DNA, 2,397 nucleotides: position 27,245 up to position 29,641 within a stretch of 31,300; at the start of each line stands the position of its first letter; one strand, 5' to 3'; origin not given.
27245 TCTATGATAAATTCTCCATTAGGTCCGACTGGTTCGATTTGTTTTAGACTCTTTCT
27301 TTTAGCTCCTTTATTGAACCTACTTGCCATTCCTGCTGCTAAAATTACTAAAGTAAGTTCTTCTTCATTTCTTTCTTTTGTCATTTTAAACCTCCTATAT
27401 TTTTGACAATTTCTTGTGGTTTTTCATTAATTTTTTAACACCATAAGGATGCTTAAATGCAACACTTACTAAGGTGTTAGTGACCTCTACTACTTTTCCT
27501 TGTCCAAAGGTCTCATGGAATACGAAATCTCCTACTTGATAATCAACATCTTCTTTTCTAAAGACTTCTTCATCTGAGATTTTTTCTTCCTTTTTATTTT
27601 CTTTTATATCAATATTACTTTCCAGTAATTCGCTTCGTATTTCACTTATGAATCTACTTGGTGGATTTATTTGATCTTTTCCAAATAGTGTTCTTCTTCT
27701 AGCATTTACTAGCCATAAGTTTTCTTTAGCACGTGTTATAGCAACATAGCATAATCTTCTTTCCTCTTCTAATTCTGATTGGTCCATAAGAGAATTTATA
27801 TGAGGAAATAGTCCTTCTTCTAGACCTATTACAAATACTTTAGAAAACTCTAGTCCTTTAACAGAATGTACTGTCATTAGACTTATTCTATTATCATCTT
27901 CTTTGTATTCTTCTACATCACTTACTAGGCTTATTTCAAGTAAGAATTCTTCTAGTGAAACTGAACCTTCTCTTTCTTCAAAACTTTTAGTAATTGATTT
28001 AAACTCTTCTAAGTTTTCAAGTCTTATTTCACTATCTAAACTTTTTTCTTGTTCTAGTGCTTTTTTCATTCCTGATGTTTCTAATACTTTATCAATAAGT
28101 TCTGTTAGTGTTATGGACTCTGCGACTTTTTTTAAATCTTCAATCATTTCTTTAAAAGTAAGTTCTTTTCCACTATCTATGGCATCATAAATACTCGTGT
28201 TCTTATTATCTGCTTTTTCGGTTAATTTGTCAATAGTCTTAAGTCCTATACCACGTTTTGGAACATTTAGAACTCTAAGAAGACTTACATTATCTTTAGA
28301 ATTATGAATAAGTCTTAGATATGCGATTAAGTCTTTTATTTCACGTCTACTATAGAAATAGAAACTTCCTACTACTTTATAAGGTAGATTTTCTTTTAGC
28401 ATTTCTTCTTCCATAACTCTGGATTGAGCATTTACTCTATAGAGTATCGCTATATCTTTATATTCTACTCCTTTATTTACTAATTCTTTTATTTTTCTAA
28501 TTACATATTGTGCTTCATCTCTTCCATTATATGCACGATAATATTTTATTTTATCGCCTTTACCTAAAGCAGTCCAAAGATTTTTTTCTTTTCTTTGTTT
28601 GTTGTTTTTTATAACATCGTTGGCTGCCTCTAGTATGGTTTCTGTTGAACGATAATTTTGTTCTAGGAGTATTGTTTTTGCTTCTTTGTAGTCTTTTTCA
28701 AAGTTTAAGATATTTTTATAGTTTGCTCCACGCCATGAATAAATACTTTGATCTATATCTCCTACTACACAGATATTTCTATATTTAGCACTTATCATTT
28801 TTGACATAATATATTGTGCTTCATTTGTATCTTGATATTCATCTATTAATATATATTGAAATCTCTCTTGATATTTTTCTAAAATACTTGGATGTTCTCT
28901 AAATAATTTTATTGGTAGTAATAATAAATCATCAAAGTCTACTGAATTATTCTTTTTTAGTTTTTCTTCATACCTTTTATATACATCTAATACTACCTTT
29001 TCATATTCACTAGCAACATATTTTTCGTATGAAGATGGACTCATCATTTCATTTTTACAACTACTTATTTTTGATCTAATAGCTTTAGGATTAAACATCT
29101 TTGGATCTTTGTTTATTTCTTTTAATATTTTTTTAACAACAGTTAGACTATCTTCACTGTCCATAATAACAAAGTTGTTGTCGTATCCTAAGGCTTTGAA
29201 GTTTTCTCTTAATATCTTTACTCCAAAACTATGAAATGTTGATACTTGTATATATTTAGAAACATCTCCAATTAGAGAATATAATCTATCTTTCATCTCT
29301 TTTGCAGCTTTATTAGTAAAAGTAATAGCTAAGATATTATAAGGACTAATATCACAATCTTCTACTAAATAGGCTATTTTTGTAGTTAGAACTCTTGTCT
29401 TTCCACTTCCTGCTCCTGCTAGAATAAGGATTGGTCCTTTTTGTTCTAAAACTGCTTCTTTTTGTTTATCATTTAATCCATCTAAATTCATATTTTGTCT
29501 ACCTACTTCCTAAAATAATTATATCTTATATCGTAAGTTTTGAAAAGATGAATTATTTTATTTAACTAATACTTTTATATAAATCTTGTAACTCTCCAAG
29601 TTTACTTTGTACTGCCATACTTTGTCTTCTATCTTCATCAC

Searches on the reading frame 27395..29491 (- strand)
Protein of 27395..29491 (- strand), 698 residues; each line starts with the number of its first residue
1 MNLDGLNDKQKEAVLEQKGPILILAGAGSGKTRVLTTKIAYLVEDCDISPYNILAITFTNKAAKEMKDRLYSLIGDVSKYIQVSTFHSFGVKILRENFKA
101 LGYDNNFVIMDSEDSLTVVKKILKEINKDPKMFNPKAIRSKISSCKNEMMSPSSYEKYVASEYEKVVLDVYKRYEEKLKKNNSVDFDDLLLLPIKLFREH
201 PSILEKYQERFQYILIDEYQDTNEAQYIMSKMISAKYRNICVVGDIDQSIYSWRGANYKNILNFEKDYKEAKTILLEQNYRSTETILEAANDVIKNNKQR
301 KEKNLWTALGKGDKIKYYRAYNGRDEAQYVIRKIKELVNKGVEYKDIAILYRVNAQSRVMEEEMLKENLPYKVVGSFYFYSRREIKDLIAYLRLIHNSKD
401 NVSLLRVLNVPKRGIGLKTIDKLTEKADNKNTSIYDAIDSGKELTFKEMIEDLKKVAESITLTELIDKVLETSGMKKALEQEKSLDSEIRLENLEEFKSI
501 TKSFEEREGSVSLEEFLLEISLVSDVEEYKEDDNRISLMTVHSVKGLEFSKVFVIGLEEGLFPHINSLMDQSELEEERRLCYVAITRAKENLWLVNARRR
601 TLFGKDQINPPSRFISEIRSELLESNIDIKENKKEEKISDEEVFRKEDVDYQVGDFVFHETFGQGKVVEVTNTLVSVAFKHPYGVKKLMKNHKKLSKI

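Call 54: search_protein_families(library=pfam, proteins=[window:27395-29491:-], max_evalue=0.00001)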
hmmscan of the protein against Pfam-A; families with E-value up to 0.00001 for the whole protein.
window:27395-29491:- (698 aa): 7 families
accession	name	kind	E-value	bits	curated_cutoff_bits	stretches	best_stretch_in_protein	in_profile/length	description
PF00580.27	UvrD-helicase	-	2.1e-96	323.2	23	1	6-269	1-271/271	UvrD/REP helicase N-terminal domain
PF13361.12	UvrD_C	-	4.2e-81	273.5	25.6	1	274-596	1-347/350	UvrD-like helicase C-terminal domain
PF13245.12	AAA_19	-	4.7e-22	79.1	25.1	1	10-252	1-132/134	AAA domain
PF13538.12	UvrD_C_2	-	7.8e-10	38.9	27.4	1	538-595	4-52/52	UvrD-like helicase C-terminal domain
PF01443.25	Viral_helicase1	-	2.8e-08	34.3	21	0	507-594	150-226/228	Viral superfamily 1 RNA helicase core domain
PF13087.12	AAA_12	-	4.1e-08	33.4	27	0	305-367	68-132/195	AAA domain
PF13604.12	AAA_30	-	2.1e-06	28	27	0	6-69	2-65/191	AAA domain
